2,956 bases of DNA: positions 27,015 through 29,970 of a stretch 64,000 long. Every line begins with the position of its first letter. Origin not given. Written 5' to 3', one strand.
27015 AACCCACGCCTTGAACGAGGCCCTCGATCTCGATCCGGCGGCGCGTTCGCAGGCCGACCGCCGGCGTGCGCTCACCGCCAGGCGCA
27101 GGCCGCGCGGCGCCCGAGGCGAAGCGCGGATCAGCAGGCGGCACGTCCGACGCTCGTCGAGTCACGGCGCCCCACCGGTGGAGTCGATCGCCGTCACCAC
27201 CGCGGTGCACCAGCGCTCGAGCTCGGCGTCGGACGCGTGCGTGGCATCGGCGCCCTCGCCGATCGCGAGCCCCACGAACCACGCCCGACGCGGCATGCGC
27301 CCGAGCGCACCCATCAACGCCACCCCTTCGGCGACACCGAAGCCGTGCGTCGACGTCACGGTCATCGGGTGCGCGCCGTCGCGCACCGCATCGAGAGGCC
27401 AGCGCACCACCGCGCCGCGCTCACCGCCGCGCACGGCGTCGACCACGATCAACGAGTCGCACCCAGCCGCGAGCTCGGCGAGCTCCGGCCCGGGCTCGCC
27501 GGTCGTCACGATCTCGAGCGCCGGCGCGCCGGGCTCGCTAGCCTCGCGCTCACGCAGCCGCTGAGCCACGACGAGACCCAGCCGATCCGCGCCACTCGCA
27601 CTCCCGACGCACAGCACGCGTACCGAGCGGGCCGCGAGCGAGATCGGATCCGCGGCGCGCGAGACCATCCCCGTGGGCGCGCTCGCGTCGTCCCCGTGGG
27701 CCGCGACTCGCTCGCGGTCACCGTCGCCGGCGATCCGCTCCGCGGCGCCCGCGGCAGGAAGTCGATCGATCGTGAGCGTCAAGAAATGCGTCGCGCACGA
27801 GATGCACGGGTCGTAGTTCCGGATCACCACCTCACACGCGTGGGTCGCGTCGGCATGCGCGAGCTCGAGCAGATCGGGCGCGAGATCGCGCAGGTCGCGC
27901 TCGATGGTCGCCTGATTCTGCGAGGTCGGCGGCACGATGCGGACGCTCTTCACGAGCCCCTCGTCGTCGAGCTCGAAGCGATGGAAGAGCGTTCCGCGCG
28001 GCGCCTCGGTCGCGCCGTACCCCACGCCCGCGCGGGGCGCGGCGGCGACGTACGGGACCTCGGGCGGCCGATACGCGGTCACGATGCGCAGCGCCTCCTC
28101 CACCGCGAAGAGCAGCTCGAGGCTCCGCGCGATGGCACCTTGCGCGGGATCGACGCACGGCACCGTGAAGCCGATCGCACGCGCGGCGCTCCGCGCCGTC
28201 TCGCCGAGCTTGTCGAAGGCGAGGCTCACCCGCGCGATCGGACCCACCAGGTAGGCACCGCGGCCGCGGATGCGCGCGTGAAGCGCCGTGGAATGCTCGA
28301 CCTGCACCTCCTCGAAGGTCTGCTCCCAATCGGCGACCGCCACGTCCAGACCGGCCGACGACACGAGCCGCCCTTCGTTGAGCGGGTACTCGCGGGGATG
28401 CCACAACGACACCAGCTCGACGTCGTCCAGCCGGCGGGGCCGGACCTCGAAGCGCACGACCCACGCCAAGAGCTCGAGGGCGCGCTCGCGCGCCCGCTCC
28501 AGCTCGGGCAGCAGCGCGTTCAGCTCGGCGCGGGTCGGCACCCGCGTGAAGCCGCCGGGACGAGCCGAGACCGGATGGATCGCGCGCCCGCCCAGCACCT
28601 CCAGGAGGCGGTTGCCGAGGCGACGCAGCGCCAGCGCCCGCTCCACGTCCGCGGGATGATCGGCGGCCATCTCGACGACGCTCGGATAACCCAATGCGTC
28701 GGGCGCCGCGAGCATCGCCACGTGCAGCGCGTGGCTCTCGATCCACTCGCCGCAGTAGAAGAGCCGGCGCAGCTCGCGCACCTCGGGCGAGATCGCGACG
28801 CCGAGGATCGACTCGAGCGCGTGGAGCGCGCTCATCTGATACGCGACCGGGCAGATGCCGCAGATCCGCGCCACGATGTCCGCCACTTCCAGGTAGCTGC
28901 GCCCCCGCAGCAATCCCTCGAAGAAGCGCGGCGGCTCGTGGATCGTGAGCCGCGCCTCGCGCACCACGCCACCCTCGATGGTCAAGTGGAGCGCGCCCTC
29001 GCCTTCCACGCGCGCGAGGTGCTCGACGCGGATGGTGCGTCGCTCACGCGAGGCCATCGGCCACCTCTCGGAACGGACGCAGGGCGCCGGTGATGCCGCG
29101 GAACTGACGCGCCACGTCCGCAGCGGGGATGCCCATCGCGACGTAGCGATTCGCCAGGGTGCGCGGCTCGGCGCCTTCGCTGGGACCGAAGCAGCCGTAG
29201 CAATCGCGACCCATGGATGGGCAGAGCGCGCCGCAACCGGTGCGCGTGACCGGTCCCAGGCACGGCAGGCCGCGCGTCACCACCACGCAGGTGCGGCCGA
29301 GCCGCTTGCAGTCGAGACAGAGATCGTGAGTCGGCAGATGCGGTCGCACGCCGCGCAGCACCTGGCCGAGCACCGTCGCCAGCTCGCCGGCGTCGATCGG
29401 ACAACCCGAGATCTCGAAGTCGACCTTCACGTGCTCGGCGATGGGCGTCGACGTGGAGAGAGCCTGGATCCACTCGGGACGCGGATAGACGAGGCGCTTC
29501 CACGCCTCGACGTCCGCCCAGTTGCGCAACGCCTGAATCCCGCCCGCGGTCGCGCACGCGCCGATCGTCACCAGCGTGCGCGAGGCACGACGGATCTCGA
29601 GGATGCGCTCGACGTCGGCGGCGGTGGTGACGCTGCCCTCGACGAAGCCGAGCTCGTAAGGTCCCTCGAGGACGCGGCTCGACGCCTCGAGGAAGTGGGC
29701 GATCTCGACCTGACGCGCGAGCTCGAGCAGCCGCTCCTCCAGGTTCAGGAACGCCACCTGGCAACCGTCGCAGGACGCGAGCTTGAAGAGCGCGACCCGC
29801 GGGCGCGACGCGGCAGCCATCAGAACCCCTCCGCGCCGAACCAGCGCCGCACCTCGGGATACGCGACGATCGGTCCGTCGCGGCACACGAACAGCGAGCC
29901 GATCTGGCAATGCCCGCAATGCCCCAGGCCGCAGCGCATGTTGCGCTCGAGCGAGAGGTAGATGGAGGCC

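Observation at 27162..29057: [NiFe]-hydrogenase large subunit fused in-frame to a maturation-endopeptidase-like domain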

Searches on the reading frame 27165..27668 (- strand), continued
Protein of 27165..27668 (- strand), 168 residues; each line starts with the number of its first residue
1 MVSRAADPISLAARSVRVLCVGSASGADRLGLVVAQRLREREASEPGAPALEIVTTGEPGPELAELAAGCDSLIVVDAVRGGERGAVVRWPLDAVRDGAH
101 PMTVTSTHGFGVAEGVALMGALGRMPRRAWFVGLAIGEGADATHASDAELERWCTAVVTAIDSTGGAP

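Call 81: find_related_loci(query=window:27180-27620:-, collection=metagenome_contigs, flank=3000)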
Query seq(147 aa) (147 aa) in metagenome_contigs; peptide patterns used: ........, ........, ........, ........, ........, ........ (x = any residue, [..] = any of these).
600 stretches matched a pattern (row limit reached: there are more); 4 encode a relative of the query (tblastn E <= 1e-3); 4 distinct loci.
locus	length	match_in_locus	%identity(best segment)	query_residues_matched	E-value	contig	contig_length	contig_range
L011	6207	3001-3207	43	1-73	4e-10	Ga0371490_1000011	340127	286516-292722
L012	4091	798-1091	37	12-118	6e-7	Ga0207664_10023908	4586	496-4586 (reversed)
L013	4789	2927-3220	37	12-118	6e-7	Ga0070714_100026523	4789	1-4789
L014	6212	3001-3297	33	12-111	1e-6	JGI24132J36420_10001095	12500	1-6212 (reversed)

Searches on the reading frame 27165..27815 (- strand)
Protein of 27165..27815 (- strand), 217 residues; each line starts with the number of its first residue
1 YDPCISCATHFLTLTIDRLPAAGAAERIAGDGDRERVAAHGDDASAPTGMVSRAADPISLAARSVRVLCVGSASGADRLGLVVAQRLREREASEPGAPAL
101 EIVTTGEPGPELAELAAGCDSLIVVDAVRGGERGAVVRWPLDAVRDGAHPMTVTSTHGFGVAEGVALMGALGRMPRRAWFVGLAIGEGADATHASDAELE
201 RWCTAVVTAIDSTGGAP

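Call 48: predict_structure(alignment_id=A4)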
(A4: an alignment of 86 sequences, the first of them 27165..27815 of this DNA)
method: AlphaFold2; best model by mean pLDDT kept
length: 217 residues; sequences in the alignment: 86
mean_pLDDT: 77.0   pTM: 0.69
mean pLDDT of the five models: 77.0, 76.1, 75.1, 75.1, 72.3
residues with pLDDT >= 90: 112; 70-90: 40; 50-70: 12; < 50: 53
segments of 3 or more residues with pLDDT < 50: 10-42, 44-58
pLDDT, mean of each block of 10 residues (from residue 1): 50 43 38 42 46 47 84 91 95 84 94 93 95 92 88 84 94 94 88 89 92 66
secondary structure, 60 per line:
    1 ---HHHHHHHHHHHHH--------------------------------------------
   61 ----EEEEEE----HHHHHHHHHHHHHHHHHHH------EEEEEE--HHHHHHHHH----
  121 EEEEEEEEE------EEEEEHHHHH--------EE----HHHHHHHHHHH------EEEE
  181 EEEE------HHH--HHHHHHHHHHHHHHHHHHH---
elements in order: H4-16 E65-70 H75-93 E100-105 H108-116 E121-129 E136-140 H141-145 H160-170 E177-184 H196-214

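Call 50: fold_search(model_id=the predicted structure, library=pdb)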
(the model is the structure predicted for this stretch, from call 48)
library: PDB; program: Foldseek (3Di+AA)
matches with E <= 10: 1333; with E <= 0.001: 16
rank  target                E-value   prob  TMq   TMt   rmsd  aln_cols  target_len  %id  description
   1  1cfz_A                8.6e-08  1.00  0.51  0.66   4.4       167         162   21  HYDROGENASE MATURATING ENDOPEPTIDASE HYBD FROM E. COLI (released 2000-03-22)
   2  5ija_A                9.2e-08  1.00  0.51  0.70   3.5       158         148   22  [NiFe] hydrogenase maturation protease HybD from Thermococcus kodakarensis (released 2016-06-01)
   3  2kml_MODEL_1_A        2.5e-06  1.00  0.49  0.63   4.4       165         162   21  Solution structure of an endopeptidase from Escherichia coli (released 2010-08-04)
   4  5ttx_D                8.5e-06  1.00  0.43  0.58   7.9       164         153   19  Crystal structure of hydrogenase 2 maturation peptidase from Thaumarchaeota archaeon SCGC_AB-539-E09 (released 2017-05-31)
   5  5ttx_A                1.4e-05  1.00  0.37  0.50   9.2       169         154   17  Crystal structure of hydrogenase 2 maturation peptidase from Thaumarchaeota archaeon SCGC_AB-539-E09 (released 2017-05-31)
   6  2e85_A                1.5e-05  1.00  0.43  0.57   4.8       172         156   18  Crystal Structure of the Hydrogenase 3 Maturation protease (released 2008-01-22)
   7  5ttx_C                1.8e-05  1.00  0.40  0.55   8.4       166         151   20  Crystal structure of hydrogenase 2 maturation peptidase from Thaumarchaeota archaeon SCGC_AB-539-E09 (released 2017-05-31)
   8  2e85_B                3.3e-05  1.00  0.44  0.58   4.3       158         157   20  Crystal Structure of the Hydrogenase 3 Maturation protease (released 2008-01-22)
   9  5zby                  8.0e-05  1.00  0.45  0.60   5.2       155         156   20  Crystal structure of a [NiFe] hydrogenase maturation protease HycI from Thermococcus kodakarensis KOD1 (released 2018-03-28)
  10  4dhw_A                8.5e-05  1.00  0.40  0.44   6.0       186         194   16  Crystal structure of Peptidyl-tRNA hydrolase from Pseudomonas aeruginosa with Adipic acid at 2.4 Angstrom resolution (released 2012-02-29)
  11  2z2i                  1.9e-04  1.00  0.44  0.51   5.2       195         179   16  Crystal structure of Peptidyl-tRNA hydrolase from Mycobacterium tuberculosis (released 2007-07-24)
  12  3td2                  1.9e-04  1.00  0.45  0.51   6.4       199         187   17  Crystal structures of Peptidyl-tRNA hydrolase from Mycobacterium tuberculosis - Form 5 (released 2012-02-15)
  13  3tcn_B                2.9e-04  1.00  0.44  0.49   5.3       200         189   17  Crystal structures of Peptidyl-tRNA hydrolase from Mycobacterium tuberculosis - Form 2 grown in presence of Pentaglyci (released 2012-02-15)
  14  3pu6                  3.0e-04  1.00  0.41  0.59   5.0       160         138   14  The crystal structure of an uncharacterized protein from Wolinella succinogenes (released 2011-01-19)
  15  3tck                  3.5e-04  1.00  0.43  0.49   6.7       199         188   18  Crystal structure of Peptidyl-tRNA hydrolase from Mycobacterium tuberculosis - Form 4 (released 2012-02-15)
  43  7c4x_B                2.2e-02  0.98  0.38  0.26   4.7       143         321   17  Crystal structure of germination protease from the spore-forming bacterium Paenisporosarcina sp. TG-20 in its inactive (released 2021-03-31)
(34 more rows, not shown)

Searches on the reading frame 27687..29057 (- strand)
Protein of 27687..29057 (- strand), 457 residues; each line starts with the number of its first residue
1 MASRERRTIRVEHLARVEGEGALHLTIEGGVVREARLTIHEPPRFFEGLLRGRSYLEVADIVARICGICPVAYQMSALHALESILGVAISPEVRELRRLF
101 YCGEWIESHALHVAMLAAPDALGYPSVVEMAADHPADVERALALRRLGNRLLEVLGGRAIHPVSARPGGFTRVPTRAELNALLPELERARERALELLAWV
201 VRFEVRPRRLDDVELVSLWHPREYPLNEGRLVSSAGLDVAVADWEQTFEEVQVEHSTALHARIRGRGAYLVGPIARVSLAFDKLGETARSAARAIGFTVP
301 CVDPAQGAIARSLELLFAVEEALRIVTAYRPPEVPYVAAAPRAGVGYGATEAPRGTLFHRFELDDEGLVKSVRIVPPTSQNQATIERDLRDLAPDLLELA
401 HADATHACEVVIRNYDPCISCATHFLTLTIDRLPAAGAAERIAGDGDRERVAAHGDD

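Call 33: search_solved_structures(query=window:27687-29057:-, max_evalue=1e-10, show_alignments=2)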
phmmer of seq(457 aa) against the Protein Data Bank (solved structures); distinct sequences matched with E-value up to 1e-10: 64 (the best 60 are shown).
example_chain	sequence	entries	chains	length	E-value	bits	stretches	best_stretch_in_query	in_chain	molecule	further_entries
9nez_D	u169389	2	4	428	3.1e-61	211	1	9-427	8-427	Sulfhydrogenase 1 subunit alpha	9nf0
9e15_B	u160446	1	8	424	1.6e-60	208.6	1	9-424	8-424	Sulfhydrogenase 1 subunit alpha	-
9e1j_B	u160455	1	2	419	1.9e-60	208.4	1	9-424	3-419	Sulfhydrogenase 1 subunit alpha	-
5yxy_A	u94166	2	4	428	6.3e-60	206.7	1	9-426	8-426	Cytosolic NiFe-hydrogenase, alpha subunit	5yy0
5odc_F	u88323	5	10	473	4.1e-47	164.5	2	9-196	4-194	Methyl-viologen reducing hydrogenase subunit A | Methyl-viologen reducing hydrogenase, subunit A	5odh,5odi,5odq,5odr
7t2r_D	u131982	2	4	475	7.1e-44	153.8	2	9-198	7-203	NiFe hydrogenase large subunit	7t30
5xf9_D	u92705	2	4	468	4.5e-43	151.1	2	6-191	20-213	NAD-reducing hydrogenase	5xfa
9sfi_g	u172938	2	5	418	1.2e-40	143.1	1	9-188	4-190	Coenzyme F420-reducing hydrogenase, alpha subunit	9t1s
9sw2_F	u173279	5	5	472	5.9e-39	137.6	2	10-193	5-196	F420-non-reducing hydrogenase subunit A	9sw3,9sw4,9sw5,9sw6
5jsu_B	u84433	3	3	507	6e-27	98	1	5-190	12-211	Periplasmic [NiFeSe] hydrogenase, large subunit, selenocysteine-containing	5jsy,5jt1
5jsh_B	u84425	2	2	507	1.9e-25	93.1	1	5-190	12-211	Periplasmic [NiFeSe] hydrogenase, large subunit, selenocysteine-containing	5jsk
6qgt_A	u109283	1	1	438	2.7e-25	92.5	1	8-178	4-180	F420-reducing hydrogenase, subunit alpha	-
6qgr_A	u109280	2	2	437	3e-25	92.4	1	8-178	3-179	Coenzyme F420 hydrogenase subunit alpha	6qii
6ruc_B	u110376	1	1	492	4.8e-25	91.7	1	5-190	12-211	Periplasmic [NiFeSe] hydrogenase, large subunit, selenocysteine-containing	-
6z8m_B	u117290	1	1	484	4.9e-25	91.7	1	5-190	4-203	Periplasmic [NiFeSe] hydrogenase, large subunit, selenocysteine-containing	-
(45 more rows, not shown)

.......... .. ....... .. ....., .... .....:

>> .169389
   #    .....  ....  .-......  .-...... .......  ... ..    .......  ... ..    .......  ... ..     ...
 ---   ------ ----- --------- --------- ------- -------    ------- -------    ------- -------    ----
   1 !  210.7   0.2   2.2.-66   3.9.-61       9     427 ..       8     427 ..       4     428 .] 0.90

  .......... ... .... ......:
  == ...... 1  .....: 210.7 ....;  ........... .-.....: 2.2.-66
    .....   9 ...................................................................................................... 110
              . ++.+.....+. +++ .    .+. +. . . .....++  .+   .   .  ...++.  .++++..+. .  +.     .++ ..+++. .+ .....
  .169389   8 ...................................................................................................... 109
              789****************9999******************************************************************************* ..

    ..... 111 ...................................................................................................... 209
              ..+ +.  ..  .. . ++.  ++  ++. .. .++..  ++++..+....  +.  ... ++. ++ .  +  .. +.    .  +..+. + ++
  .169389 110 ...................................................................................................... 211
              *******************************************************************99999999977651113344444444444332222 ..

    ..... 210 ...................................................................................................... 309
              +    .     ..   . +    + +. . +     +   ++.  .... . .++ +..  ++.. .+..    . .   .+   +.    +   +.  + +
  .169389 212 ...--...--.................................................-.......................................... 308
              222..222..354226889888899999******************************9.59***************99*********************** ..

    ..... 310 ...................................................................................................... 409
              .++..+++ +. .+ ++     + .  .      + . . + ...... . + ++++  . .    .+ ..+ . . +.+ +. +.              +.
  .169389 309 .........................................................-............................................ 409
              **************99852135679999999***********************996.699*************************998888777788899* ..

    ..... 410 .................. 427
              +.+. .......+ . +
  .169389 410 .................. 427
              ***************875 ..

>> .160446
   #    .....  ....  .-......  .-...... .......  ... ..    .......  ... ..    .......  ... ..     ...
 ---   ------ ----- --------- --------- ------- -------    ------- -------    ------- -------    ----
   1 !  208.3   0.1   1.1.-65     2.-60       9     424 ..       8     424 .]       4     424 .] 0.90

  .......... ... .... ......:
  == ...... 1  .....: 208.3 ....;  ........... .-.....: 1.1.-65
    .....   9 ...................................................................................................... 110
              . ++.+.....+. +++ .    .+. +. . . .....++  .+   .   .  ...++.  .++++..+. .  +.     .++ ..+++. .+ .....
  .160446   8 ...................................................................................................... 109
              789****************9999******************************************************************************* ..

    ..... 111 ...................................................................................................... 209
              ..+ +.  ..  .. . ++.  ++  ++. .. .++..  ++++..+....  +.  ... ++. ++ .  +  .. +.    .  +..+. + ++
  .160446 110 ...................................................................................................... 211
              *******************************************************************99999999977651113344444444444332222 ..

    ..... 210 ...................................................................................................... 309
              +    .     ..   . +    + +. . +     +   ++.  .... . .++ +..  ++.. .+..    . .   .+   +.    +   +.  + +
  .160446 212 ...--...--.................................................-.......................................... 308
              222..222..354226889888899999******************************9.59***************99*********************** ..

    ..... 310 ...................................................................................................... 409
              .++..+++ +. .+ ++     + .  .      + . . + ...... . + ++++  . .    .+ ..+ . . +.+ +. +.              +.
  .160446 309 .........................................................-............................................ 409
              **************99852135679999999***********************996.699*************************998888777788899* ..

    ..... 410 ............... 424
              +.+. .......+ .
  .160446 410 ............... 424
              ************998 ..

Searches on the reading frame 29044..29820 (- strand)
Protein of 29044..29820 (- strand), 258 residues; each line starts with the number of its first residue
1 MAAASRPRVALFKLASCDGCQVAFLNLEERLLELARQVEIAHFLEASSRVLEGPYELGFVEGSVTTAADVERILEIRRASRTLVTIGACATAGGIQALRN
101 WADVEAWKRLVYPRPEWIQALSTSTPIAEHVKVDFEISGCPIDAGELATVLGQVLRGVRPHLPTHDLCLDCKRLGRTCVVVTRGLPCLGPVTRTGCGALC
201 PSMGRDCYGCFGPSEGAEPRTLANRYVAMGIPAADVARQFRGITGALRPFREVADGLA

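Call 13: search_protein_families(library=pfam, proteins=[window:29044-29820:-], max_evalue=0.001)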
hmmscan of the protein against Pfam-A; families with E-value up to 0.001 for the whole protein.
window:29044-29820:- (258 aa): 1 family
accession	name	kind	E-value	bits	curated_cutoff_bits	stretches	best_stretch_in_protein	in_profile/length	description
PF01058.29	Oxidored_q6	-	2e-22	79.7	27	1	17-152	1-126/128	NADH ubiquinone oxidoreductase, 20 Kd subunit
